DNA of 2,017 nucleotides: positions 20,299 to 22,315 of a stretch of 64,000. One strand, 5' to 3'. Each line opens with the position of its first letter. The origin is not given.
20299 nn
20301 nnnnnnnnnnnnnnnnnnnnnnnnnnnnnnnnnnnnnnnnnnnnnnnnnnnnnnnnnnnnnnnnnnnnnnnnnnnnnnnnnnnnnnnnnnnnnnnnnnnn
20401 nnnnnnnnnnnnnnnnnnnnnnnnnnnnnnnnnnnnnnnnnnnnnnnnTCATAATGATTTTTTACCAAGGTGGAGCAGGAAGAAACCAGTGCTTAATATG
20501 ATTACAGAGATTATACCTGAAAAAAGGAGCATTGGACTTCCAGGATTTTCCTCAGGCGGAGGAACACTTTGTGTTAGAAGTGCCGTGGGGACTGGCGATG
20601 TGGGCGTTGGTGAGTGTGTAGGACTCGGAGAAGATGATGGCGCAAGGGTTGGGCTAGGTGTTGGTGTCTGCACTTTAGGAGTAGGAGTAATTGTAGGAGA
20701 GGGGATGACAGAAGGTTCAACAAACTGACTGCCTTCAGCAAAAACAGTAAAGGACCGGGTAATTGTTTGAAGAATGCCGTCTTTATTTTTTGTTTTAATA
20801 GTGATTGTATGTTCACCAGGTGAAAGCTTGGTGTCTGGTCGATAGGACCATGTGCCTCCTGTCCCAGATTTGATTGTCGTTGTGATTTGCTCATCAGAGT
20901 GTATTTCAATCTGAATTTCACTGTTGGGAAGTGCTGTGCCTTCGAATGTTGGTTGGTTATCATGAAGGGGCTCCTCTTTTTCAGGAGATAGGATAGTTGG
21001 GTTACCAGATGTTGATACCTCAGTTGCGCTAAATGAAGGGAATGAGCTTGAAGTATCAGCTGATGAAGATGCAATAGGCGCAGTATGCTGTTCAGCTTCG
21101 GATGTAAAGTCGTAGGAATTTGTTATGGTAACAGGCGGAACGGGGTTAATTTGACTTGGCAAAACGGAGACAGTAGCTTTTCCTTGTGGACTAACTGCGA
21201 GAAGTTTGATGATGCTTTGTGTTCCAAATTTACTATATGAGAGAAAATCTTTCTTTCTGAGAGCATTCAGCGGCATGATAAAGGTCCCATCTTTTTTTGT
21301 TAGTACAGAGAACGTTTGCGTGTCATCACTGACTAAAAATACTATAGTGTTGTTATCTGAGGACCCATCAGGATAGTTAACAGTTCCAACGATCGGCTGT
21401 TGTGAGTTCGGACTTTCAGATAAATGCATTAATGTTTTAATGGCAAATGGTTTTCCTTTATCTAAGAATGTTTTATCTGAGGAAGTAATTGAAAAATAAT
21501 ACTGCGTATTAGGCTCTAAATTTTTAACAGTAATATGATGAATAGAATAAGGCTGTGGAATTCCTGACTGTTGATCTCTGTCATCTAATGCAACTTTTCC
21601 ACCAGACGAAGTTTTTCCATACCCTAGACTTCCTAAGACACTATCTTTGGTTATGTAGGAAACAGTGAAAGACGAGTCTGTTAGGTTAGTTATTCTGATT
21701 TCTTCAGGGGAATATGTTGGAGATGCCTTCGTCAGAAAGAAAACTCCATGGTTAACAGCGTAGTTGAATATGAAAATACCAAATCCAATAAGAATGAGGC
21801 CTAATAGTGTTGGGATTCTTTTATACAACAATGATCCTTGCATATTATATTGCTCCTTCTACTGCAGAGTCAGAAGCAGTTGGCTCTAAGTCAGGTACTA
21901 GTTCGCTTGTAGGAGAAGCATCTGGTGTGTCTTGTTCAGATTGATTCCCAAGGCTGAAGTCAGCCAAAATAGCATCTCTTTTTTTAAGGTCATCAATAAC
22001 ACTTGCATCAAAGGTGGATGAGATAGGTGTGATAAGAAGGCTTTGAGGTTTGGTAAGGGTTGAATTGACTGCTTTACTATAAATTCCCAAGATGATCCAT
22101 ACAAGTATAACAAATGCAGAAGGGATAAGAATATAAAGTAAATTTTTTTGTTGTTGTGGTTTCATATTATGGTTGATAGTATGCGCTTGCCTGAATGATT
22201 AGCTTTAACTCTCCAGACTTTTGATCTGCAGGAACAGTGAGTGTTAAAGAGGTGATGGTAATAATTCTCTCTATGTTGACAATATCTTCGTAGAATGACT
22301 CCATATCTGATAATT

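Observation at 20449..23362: pilN/pilO-like pair without pilM, co-transcribed with a small TM protein and a bitopic FN3/Ig-like PT-rich surface protein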

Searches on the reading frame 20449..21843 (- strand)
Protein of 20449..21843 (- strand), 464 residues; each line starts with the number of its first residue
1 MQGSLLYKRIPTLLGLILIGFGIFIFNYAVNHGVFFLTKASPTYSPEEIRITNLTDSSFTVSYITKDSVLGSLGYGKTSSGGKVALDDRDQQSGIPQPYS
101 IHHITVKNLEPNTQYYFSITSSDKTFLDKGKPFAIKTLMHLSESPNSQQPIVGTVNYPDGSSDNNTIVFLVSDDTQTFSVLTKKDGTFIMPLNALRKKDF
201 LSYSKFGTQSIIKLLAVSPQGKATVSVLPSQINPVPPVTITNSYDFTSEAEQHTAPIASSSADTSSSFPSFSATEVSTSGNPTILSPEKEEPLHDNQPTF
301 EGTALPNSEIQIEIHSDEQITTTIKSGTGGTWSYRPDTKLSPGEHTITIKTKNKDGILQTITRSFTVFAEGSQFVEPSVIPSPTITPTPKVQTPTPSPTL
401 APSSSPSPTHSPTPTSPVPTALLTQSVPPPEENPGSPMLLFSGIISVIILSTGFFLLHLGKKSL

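Call 3: search_protein_families(library=pfam, proteins=[window:20449-21843:-], max_evalue=1)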
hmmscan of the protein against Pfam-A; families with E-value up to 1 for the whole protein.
window:20449-21843:- (464 aa): 8 families
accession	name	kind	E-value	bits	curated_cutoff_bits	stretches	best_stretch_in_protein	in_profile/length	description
PF19077.6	Big_13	-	1.2e-10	42.2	27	1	294-366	25-99/102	Bacterial Ig-like domain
PF16656.11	Pur_ac_phosph_N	-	3.6e-08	34.3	30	1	49-124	4-83/93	Purple acid Phosphatase, N-terminal domain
PF00041.27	fn3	-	0.00023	21.7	25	1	45-121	2-68/84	Fibronectin type III domain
PF08428.16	Rib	-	0.0008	20.5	27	1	120-172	27-75/76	Rib domain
PF18957.6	RibLong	-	0.0028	18.9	27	0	297-367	29-92/93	Long Rib domain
PF07495.19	Y_Y_Y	-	0.12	12.7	26.6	1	338-366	33-61/65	Y_Y_Y domain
PF10951.13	DUF2776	-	0.15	11.8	26.1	1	4-34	6-36/348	Protein of unknown function (DUF2776)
PF10179.15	NDNF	-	0.18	12.3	27.3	1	103-119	90-106/127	Neuron-derived neurotrophic factor, first Fn(III) domain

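Call 4: search_protein_families(library=ncbifam, proteins=[window:20449-21843:-], max_evalue=1)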
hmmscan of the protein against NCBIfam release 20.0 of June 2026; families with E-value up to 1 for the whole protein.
window:20449-21843:- (464 aa): 6 families
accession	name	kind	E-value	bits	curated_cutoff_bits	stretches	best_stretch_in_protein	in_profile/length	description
NF040520.1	Ig_like_BLP2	equivalog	3.2e-06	25.6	750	1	294-367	536-609/730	Ig-like repeat protein Blp2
NF033510.3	Ca_tandemer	repeat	6.9e-06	26.4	50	1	294-356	29-93/96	Ca2+-stabilized repeat-containing adhesin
NF053582.1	motif_MiiA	domain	0.045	13.4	24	1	154-163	10-19/27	MiiA motif-containing surface protein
NF052230.1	T9SS_PorE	exception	0.086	11.1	600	1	143-194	417-468/648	PorE family type IX secretion system protein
NF038186.1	YPDG_rpt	domain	0.09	13.8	40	0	144-169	71-96/98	YPDG domain-containing protein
NF033186.1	internalin_K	exception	0.14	10.6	1100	1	321-417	458-549/604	class 1 internalin InlK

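Call 20: find_homologous_proteins(query=window:20449-21843:-, max_evalue=0.001)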
Query window:20449-21843:- (464 aa): 627 proteins with E <= 0.001 among 8000 candidates; the best 120 are listed.
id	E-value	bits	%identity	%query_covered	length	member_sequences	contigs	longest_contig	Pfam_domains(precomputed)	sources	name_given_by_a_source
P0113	1.3e-297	1005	100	100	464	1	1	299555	PF19077.7,PF16656.12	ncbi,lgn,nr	ncbi:MAG: fibronectin type III domain-containing protein [Candidatus Levybacteria bacterium]|nr:fibr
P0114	1.2e-232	790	79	100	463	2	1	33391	PF19077.7,PF16656.12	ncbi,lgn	-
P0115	5.2e-188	643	66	100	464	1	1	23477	PF13620.13,PF19077.7,PF16656.12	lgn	-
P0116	9.8e-186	636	66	100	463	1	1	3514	PF19077.7,PF16656.12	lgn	-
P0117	1.7e-180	619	62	100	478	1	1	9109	PF19077.7,PF16656.12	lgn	-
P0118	2.8e-174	598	63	100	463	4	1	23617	PF19077.7,PF16656.12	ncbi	-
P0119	6.5e-173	594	62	100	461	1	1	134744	PF19077.7,PF16656.12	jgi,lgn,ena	-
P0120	1.0e-172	593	63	100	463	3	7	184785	PF19077.7,PF16656.12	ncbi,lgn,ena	-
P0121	3.3e-172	591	62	100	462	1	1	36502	PF13620.13,PF19077.7,PF16656.12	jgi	jgi:hypothetical protein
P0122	1.3e-171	589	60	100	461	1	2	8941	PF19077.7,PF16656.12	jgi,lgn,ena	-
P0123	4.7e-171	588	61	99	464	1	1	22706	PF13620.13,PF19077.7,PF16656.12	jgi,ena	-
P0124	6.1e-170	584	60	100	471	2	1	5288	PF19077.7,PF16656.12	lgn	-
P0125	1.4e-169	583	59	100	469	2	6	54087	PF19077.7,PF16656.12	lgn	-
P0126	3.6e-166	571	59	100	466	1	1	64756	PF19077.7,PF16656.12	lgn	-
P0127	9.6e-165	567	60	99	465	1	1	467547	PF19077.7,PF16656.12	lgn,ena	-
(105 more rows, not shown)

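Call 43: predict_structure(alignment_id=A2)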
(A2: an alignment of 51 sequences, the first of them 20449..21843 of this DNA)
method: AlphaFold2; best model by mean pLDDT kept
length: 464 residues; sequences in the alignment: 51
mean_pLDDT: 81.6   pTM: 0.58
mean pLDDT of the five models: 81.6, 80.2, 79.7, 79.0, 78.9
residues with pLDDT >= 90: 267; 70-90: 83; 50-70: 46; < 50: 68
segments of 3 or more residues with pLDDT < 50: 1-3, 36-38, 375-394, 396-401, 403-407, 409-411, 415-418, 420-437
pLDDT, mean of each block of 10 residues (from residue 1): 52 82 86 58 89 97 96 94 94 94 98 97 89 95 96 97 97 95 98 96 96 96 95 95 84 63 71 66 91 94 93 96 91 96 97 89 94 50 43 43 44 43 40 45 71 79 49
secondary structure, 60 per line:
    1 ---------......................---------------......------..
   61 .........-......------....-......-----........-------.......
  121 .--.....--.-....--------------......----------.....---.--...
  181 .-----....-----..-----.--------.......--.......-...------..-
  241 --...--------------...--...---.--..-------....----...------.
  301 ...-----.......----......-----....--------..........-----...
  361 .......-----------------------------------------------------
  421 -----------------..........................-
elements in order: H10-31 E47-52 E59-69 E71-76 E83-86 H88-93 E99-106 E114-121 E124-128 E133-136 E151-156 E167-171 E178-181 E187-190 E212-218 E221-227 E243-245 E283-286 E291-293 E300-303 E309-315 E320-325 E331-334 E343-352 E358-367 H438-463

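Call 46: fold_search(model_id=the predicted structure, library=pdb)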
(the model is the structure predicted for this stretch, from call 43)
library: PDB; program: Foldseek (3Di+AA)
matches with E <= 10: 1802; with E <= 0.001: 262
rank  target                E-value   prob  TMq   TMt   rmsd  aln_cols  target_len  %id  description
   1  5e53_B                1.6e-08  1.00  0.16  0.24  27.9       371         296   12  Crystal structure of chicken CNTN1 FN1-FN3 domains (released 2016-08-31)
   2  5e55_A                3.7e-08  1.00  0.16  0.23  26.3       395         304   10  Crystal structure of mouse CNTN6 FN1-FN3 domains (released 2016-08-31)
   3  7mrn_A                4.3e-08  1.00  0.16  0.25  25.7       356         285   10  Mouse CNTN5 APP complex (released 2022-01-05)
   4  6xay_C                5.6e-08  1.00  0.15  0.24  27.9       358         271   10  Structure of a fragment of human fibronectin containing the 10th, 11th and 12th type III domains (released 2021-06-09)
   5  2xyc                  6.8e-08  1.00  0.14  0.20  26.6       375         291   10  CRYSTAL STRUCTURE OF NCAM2 IGIV-FN3I (released 2011-02-23)
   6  5e53_C                9.3e-08  1.00  0.16  0.24  25.6       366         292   12  Crystal structure of chicken CNTN1 FN1-FN3 domains (released 2016-08-31)
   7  5e7l                  1.3e-07  1.00  0.16  0.24  28.0       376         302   11  Crystal structure of mouse CNTN2 FN1-FN3 domains (released 2016-08-31)
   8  6xay_A                1.3e-07  1.00  0.15  0.25  27.7       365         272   10  Structure of a fragment of human fibronectin containing the 10th, 11th and 12th type III domains (released 2021-06-09)
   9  5mya_A                1.3e-07  1.00  0.14  0.21  28.8       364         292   11  Homodimerization of Tie2 Fibronectin-like domains 1-3 in space group C2 (released 2017-04-26)
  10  7mrk_D                1.8e-07  1.00  0.17  0.25  27.0       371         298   11  Chicken CNTN4 APP complex (released 2022-01-05)
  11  5e4q                  1.9e-07  1.00  0.13  0.21  26.2       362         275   11  Crystal structure of mouse CNTN3 FN1-FN3 domains (released 2016-08-31)
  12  6tpw                  2.2e-07  1.00  0.14  0.17  30.6       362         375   11  Crystal structures of FNIII domain one through four of the human leucocyte common antigen-related protein ( LAR) (released 2020-05-13)
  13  7mro                  2.2e-07  1.00  0.13  0.19  27.4       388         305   11  Zebrafish CNTN4 FN1-FN3 domains (released 2022-01-05)
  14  7mrq                  2.6e-07  1.00  0.15  0.23  31.0       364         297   11  Chicken CNTN4 FN1-FN3 domains with T751A, V752A, Y781A, E786A mutations (released 2022-01-05)
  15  7mrs_A                2.7e-07  1.00  0.16  0.24  26.9       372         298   10  Zebrafish CNTN4 APPb complex (released 2022-01-05)
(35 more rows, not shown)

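Call 58: search_protein_families(library=padloc, proteins=[window:20449-21843:-], max_evalue=0.01)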
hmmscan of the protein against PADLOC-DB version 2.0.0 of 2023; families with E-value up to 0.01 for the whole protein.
window:20449-21843:- (464 aa): 0 families

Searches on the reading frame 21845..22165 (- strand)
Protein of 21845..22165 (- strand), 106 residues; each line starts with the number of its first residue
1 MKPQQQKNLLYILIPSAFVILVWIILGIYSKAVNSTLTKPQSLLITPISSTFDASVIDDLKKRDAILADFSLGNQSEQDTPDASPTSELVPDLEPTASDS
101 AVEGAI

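Call 3: search_protein_families(library=pfam, proteins=[window:21845-22165:-], max_evalue=1)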
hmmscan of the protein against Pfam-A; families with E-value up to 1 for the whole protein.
window:21845-22165:- (106 aa): 1 family
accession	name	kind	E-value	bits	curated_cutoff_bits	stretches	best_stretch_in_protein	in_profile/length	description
PF05961.16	Chordopox_A13L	-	0.051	14.3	24.1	1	16-62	10-56/69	Chordopoxvirus A13L protein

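Call 4: search_protein_families(library=ncbifam, proteins=[window:21845-22165:-], max_evalue=1)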
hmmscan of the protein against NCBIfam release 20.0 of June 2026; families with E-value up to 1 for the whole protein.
window:21845-22165:- (106 aa): 0 families

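Call 58: search_protein_families(library=padloc, proteins=[window:21845-22165:-], max_evalue=0.01)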
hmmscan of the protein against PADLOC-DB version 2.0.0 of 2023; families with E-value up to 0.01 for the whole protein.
window:21845-22165:- (106 aa): 0 families

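Call 79: search_solved_structures(query=A4, max_evalue=10)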
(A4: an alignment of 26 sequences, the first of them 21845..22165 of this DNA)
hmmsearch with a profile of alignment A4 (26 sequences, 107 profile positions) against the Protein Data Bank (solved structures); distinct sequences matched with E-value up to 10: 5.
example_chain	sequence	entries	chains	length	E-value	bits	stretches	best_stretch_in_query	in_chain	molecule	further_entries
9qce_E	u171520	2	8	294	0.031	17.8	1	17-70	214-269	Hemagglutinin component HA33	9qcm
4ouj_A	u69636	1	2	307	0.17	15.4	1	17-70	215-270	Hemagglutinin component HA33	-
3win_A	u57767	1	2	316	0.23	15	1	17-70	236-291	HA1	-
3f6f_A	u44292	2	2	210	1.1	12.8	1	47-79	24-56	CG18548-PA (IP02196p) (IP02193p)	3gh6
9t5t_M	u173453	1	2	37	5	10.7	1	5-22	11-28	Photosystem II reaction center protein M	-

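Call 80: search_protein_families(library=pfam, alignment_id=A4, max_evalue=1)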
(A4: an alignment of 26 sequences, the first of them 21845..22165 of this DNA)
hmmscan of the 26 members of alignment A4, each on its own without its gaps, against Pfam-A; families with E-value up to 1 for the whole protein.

A. member 1, window:21845-22165:- (106 aa): 1 family
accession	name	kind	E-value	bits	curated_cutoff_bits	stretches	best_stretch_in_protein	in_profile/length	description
PF05961.16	Chordopox_A13L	-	0.051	14.3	24.1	1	16-62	10-56/69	Chordopoxvirus A13L protein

B. families by the number of members that match (of 26 scanned): 20 families
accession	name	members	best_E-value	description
PF15012.11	DUF4519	3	0.03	Domain of unknown function (DUF4519)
PF05961.16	Chordopox_A13L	3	0.051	Chordopoxvirus A13L protein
PF15102.11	TMEM154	2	0.045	TMEM154 protein family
PF19582.4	AdeT1_2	1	0.0084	Solute-binding protein AdeT 1/2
PF05151.17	PsbM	1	0.03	Photosystem II reaction centre M protein (PsbM)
PF04415.17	DUF515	1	0.035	Protein of unknown function (DUF515)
PF22315.2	PF0095-like_C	1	0.078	PF0095-like, C-terminal domain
PF14828.11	Amnionless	1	0.1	Amnionless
PF00558.24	Vpu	1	0.15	Vpu protein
PF11167.13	DUF2953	1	0.15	Protein of unknown function (DUF2953)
PF14880.11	COX14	1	0.19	Cytochrome oxidase c assembly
PF16069.10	DUF4811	1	0.21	Domain of unknown function (DUF4811)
PF12700.13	HlyD_2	1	0.21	HlyD family secretion protein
PF15128.11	T_cell_tran_alt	1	0.21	T-cell leukemia translocation-altered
PF22918.2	PTEN2_C2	1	0.23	PTEN2, C2 domain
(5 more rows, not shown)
